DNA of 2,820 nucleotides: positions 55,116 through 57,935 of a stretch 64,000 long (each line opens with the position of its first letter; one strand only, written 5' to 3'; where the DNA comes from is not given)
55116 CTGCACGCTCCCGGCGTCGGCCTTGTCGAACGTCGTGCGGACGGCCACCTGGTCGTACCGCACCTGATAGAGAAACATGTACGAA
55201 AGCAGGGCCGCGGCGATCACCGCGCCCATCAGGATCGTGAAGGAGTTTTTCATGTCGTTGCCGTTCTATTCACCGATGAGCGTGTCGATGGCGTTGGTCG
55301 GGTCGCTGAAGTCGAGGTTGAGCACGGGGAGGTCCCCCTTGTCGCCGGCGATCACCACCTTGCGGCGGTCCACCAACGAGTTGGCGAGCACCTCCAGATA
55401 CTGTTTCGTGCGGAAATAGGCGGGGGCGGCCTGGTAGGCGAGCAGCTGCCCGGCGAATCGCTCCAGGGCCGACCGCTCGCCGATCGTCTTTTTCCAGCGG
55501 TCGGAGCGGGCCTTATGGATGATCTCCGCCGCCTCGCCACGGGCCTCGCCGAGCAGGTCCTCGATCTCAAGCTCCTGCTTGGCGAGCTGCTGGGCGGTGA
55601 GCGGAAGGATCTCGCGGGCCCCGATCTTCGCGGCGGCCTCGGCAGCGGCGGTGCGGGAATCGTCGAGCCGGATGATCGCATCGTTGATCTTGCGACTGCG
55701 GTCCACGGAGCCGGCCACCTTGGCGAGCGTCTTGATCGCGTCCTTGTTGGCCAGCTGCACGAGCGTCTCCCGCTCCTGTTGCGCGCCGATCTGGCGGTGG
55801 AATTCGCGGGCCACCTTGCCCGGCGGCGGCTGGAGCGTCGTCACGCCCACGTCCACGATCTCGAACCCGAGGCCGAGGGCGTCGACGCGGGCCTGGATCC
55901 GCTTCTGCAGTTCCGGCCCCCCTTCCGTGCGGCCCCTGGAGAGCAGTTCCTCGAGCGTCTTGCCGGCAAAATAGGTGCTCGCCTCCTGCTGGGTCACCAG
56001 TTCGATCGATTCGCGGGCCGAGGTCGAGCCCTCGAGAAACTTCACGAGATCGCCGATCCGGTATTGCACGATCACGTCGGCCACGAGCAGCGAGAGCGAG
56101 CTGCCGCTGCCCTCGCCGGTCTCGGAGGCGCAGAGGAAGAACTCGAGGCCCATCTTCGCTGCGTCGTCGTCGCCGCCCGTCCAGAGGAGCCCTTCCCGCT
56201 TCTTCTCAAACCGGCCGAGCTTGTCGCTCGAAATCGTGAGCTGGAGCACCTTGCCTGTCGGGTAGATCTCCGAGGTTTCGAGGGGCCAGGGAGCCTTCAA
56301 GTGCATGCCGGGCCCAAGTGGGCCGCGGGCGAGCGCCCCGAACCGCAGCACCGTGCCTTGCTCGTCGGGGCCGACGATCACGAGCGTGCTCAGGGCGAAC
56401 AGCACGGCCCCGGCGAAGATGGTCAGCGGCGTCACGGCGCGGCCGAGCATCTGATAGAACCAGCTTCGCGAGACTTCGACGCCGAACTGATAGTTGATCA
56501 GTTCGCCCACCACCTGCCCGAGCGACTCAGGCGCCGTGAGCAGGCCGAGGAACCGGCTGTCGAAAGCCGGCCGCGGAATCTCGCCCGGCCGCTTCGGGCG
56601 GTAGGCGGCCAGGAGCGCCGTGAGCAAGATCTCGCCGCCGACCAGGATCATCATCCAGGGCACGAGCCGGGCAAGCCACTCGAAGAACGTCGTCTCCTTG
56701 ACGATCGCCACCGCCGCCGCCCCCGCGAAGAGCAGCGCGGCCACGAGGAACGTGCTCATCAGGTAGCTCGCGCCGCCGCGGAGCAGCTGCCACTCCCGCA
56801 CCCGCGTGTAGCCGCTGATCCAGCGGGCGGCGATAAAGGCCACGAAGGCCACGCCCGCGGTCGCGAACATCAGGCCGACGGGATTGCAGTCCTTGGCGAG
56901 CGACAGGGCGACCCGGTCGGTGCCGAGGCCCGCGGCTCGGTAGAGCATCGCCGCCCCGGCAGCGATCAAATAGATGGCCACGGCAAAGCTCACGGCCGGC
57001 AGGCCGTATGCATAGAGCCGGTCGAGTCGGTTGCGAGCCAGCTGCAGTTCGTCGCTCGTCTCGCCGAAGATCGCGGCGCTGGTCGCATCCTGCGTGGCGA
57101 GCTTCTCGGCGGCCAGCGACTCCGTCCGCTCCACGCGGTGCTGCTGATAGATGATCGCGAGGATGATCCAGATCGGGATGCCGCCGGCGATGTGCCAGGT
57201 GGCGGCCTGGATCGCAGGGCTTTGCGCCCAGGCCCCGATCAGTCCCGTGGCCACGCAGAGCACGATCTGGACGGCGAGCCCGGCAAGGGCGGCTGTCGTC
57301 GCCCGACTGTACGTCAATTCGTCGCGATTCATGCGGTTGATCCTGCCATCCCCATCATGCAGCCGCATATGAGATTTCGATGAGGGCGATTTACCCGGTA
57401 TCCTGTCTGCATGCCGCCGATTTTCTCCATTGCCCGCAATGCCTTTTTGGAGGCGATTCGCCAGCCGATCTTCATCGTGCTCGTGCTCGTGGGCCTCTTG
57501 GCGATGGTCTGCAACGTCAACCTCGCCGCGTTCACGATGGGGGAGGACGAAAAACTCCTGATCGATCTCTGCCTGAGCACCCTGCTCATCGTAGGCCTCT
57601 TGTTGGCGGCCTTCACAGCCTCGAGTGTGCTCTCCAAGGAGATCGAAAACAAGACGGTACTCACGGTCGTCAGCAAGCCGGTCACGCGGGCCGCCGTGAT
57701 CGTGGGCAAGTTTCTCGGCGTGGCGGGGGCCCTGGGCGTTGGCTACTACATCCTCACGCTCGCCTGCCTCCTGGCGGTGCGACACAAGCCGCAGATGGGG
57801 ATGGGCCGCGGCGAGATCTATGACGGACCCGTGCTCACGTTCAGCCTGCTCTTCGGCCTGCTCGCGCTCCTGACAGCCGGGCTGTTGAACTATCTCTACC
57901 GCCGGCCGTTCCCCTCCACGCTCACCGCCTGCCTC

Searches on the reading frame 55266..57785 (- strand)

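Call 62: search_protein_families(library=pfam, proteins=[window:55266-57785:-], max_evalue=0.001)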
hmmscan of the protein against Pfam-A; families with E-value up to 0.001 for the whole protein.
window:55266-57785:- (839 aa): 1 family
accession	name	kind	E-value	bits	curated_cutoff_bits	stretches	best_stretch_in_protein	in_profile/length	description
PF01145.31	Band_7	-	4.6e-17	63.1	23.6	1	470-683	2-176/176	SPFH domain / Band 7 family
